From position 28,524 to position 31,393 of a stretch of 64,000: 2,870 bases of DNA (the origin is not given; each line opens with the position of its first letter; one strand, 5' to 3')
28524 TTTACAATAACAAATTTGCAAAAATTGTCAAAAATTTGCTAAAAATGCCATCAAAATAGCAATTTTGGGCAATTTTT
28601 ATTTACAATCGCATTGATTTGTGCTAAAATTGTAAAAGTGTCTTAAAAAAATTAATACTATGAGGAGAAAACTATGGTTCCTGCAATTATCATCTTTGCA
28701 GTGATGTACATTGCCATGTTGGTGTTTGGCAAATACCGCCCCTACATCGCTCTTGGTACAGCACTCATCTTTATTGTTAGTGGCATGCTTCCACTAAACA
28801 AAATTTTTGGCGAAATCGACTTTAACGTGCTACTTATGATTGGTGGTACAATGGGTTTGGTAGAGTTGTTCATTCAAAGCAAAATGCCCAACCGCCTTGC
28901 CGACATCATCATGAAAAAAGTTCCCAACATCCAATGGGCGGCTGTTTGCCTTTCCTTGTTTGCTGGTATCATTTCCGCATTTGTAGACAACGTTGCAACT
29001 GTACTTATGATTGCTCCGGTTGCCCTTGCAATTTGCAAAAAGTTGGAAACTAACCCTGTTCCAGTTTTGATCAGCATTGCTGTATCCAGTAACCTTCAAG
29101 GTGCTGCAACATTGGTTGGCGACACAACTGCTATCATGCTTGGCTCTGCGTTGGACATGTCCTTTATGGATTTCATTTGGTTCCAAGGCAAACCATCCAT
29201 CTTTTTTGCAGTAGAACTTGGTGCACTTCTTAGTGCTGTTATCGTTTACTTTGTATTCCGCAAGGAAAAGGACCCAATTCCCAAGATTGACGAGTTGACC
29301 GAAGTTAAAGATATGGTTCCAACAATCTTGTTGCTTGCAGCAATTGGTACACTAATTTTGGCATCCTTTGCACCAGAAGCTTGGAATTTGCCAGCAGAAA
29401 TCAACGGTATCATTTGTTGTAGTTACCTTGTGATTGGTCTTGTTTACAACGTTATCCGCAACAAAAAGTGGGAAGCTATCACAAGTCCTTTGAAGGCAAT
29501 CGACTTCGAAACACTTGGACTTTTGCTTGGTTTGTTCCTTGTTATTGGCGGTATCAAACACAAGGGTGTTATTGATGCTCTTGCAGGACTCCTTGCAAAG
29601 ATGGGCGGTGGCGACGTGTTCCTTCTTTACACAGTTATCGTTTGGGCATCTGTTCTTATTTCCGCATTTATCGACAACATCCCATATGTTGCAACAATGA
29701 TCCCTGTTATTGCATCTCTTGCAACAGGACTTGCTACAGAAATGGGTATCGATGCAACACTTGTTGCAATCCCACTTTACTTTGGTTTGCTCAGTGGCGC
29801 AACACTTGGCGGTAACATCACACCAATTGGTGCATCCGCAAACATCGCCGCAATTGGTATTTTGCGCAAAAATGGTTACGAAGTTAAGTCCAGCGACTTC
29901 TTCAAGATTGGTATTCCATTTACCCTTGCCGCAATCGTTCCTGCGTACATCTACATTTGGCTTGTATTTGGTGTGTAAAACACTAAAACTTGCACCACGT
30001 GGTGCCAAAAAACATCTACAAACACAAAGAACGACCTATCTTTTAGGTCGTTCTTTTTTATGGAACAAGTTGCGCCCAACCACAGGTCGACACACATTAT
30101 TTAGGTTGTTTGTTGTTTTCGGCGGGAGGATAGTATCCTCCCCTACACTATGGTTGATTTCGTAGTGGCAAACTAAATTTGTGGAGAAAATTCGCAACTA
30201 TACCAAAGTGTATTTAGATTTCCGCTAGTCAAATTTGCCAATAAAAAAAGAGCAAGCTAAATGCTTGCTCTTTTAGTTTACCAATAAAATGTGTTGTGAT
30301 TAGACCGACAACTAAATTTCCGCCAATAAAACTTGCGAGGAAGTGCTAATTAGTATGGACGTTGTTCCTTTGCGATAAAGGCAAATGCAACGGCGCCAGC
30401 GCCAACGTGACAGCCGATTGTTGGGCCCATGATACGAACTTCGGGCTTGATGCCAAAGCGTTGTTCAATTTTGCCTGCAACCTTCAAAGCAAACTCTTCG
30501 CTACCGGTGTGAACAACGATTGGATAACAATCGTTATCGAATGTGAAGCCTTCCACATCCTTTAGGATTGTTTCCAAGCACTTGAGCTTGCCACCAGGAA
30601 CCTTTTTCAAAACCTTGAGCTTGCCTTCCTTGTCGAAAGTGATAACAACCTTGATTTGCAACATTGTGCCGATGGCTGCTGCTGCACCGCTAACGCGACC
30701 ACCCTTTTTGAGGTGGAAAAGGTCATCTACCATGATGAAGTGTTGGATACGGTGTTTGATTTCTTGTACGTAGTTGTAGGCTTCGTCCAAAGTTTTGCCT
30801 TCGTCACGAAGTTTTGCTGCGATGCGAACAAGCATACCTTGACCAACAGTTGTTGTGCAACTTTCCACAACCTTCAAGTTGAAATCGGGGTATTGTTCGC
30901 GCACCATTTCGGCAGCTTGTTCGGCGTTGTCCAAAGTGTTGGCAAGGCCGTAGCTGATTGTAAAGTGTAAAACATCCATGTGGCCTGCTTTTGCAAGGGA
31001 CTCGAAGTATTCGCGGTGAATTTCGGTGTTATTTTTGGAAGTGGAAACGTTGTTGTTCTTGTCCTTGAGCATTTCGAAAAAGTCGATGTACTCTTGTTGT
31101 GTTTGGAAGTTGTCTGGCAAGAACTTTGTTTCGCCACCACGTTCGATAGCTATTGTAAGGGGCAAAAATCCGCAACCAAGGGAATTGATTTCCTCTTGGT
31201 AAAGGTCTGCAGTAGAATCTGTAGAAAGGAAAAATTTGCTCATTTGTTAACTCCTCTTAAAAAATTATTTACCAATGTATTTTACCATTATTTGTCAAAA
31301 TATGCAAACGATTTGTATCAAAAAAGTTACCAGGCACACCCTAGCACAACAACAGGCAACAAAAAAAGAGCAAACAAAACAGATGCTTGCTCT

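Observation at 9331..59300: Dispersed ~30-bp palindromic intergenic motif with a CACGTG core (11 copies)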

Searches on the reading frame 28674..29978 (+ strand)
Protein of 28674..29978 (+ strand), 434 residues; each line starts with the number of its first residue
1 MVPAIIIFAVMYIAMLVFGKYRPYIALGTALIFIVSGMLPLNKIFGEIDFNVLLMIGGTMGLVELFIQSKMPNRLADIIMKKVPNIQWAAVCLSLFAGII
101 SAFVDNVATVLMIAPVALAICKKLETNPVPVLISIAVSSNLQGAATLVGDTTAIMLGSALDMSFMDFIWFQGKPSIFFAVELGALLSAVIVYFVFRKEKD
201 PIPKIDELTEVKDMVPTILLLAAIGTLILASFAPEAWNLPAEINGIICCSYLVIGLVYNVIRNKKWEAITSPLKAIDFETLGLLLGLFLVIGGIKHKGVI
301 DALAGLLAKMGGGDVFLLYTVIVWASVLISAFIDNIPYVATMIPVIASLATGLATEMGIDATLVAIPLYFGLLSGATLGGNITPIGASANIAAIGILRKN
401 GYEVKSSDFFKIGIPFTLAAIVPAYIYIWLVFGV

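Call 7: search_protein_families(library=pfam, proteins=[window:28674-29978:+])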
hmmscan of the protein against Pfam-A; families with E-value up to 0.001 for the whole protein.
window:28674-29978:+ (434 aa): 2 families
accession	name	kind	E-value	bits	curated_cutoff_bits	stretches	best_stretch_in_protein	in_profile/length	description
PF03600.22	CitMHS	-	2e-57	195.2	31.9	1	16-365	4-332/336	Citrate transporter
PF02040.21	ArsB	-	3.7e-13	50.1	22.2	1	91-430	94-423/423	Arsenical pump membrane protein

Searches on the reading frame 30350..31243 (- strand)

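Call 7: search_protein_families(library=pfam, proteins=[window:30350-31243:-])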
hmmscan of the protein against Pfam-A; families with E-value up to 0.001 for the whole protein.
window:30350-31243:- (297 aa): 1 family
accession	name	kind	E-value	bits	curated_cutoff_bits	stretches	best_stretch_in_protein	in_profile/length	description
PF02645.21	DegV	-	2.4e-59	201.4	27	1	7-291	5-279/280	Uncharacterised protein, DegV family COG1307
